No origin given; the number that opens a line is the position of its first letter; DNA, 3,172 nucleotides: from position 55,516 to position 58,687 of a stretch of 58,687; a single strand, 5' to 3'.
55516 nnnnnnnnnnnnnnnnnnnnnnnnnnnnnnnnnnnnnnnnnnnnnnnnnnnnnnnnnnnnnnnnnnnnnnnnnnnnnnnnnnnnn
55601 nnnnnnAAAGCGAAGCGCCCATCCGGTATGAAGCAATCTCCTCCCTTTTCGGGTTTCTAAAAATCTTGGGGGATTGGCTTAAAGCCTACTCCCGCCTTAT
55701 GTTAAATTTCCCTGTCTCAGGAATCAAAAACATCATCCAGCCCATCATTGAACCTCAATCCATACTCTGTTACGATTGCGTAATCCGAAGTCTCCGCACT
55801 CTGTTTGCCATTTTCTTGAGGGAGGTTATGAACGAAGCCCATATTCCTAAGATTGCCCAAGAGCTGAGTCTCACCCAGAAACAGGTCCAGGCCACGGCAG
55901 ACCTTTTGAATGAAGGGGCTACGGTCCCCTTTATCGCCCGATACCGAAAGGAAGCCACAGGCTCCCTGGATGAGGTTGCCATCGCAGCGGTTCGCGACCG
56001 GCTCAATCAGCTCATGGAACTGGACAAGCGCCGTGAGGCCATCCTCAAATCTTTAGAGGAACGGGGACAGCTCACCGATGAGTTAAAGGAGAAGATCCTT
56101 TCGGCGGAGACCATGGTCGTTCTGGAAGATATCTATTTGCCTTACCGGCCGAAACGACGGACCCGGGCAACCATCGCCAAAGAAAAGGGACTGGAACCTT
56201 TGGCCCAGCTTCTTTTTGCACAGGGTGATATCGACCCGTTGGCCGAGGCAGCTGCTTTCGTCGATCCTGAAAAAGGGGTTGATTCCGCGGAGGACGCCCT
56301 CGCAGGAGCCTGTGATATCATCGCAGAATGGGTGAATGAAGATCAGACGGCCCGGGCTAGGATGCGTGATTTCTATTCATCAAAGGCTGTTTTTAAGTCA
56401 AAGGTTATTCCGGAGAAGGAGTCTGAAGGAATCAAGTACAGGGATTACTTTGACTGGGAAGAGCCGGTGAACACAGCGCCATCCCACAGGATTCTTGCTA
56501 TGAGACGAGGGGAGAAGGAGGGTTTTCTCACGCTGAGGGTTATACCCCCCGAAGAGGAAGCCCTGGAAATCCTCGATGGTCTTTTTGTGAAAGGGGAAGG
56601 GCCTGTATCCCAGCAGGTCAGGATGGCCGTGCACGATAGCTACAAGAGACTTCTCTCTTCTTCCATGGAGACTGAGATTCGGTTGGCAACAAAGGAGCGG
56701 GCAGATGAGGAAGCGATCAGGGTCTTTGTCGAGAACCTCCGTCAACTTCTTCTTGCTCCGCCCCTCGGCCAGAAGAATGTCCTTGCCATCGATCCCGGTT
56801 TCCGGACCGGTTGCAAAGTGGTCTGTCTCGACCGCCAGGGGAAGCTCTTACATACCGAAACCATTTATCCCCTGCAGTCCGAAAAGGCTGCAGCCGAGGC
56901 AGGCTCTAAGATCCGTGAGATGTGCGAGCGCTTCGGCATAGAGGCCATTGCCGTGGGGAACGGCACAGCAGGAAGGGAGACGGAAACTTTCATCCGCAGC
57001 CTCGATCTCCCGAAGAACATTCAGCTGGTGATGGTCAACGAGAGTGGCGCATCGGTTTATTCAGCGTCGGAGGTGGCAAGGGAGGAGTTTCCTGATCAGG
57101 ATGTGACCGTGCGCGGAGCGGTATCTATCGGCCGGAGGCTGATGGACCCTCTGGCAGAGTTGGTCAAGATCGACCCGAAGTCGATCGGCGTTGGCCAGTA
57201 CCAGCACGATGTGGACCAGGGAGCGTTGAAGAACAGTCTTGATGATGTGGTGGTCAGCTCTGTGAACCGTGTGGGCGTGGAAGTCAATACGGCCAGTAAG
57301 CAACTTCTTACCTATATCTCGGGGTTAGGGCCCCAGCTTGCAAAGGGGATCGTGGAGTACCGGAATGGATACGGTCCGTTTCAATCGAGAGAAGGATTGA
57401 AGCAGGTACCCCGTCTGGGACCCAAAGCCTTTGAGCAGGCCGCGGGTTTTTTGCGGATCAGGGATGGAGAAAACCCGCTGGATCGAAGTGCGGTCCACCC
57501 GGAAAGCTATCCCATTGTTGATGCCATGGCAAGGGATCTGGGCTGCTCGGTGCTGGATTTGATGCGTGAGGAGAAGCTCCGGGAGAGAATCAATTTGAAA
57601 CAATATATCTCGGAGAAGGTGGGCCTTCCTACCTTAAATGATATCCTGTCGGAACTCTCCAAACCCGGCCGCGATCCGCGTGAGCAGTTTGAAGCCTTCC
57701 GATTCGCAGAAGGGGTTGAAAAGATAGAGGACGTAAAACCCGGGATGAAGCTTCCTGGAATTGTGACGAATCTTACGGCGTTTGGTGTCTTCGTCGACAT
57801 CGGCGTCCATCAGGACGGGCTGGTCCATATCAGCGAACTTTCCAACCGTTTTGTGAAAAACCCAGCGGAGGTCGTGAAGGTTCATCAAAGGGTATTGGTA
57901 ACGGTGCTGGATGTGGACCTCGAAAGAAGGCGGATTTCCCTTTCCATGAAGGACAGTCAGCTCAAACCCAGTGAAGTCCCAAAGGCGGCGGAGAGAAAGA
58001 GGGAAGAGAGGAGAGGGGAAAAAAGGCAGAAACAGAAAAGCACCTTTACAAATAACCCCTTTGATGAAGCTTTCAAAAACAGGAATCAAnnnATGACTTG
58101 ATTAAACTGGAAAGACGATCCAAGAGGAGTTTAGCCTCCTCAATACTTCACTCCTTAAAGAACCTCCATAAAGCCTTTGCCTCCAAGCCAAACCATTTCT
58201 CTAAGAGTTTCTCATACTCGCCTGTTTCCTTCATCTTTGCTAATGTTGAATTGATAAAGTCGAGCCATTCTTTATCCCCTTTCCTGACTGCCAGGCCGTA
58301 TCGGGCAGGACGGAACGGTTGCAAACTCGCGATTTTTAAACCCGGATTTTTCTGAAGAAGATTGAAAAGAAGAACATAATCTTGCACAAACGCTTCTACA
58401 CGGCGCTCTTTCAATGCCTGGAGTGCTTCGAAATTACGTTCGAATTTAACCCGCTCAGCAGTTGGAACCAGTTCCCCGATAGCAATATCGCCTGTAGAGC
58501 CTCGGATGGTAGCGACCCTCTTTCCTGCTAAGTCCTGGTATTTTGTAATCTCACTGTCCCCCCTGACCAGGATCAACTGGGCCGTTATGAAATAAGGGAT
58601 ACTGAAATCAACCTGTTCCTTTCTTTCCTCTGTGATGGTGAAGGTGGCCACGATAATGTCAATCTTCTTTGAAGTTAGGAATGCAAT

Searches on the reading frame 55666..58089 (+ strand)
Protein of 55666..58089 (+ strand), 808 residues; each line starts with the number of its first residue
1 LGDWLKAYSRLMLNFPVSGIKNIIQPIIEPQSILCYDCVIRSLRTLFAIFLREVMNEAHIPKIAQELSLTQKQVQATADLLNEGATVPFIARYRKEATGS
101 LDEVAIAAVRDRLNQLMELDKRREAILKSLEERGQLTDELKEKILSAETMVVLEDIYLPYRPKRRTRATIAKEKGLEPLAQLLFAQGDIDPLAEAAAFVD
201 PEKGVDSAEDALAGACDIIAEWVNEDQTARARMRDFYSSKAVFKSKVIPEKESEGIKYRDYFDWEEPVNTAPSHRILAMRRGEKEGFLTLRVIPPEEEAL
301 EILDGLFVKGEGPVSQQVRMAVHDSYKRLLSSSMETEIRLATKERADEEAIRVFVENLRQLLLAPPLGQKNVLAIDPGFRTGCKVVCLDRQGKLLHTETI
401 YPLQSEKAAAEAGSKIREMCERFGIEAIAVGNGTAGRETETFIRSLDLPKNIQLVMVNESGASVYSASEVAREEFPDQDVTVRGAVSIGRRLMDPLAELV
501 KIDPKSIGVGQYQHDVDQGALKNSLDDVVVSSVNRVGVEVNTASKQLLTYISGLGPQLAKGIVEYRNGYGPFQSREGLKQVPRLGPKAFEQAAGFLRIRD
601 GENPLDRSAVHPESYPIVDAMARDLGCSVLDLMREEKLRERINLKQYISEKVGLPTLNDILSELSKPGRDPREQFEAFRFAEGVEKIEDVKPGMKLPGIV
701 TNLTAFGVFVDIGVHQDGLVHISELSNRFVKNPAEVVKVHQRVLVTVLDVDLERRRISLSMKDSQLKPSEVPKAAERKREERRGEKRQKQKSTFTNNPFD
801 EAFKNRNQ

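Call 43: search_protein_families(library=pfam, proteins=[window:55666-58089:+], max_evalue=0.00001)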
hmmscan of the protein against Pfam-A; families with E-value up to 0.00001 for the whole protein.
window:55666-58089:+ (808 aa): 9 families
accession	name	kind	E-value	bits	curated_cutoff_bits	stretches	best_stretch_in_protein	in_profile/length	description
PF16921.10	Tex_YqgF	-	5e-48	163.1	27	1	370-492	1-125/126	Tex protein YqgF-like domain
PF22706.1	Tex_central_region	-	4e-36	125.1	27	1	189-354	4-178/178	Tex central region-like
PF09371.15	Tex_N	-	1.2e-29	102.2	32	1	59-131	3-75/75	Tex-like protein N-terminal domain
PF12836.13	HHH_3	-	1.9e-27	95.6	27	1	533-597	1-65/65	Helix-hairpin-helix motif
PF17674.7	HHH_9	-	6.7e-26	91.4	23.1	1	603-672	1-70/70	HHH domain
PF00575.29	S1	-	2.6e-21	76.2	22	1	691-762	3-74/74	S1 RNA binding domain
PF14635.12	HHH_7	-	9e-09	36.1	27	1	506-598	5-103/104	Helix-hairpin-helix motif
PF23459.1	S1_RRP5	-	3.7e-07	31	27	1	690-760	1-71/72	RRP5 S1 domain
PF14639.11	YqgF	-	1.8e-06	28.3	35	1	450-500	97-147/150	Holliday-junction resolvase-like of SPT6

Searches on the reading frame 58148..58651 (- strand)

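Call 43: search_protein_families(library=pfam, proteins=[window:58148-58651:-], max_evalue=0.00001)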
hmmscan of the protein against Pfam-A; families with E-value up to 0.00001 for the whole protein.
window:58148-58651:- (167 aa): 1 family
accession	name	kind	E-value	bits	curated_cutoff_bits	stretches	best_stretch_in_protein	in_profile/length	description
PF00497.25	SBP_bac_3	-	1.7e-20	73.6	26.4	1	1-155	63-131/132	Bacterial extracellular solute-binding proteins, family 3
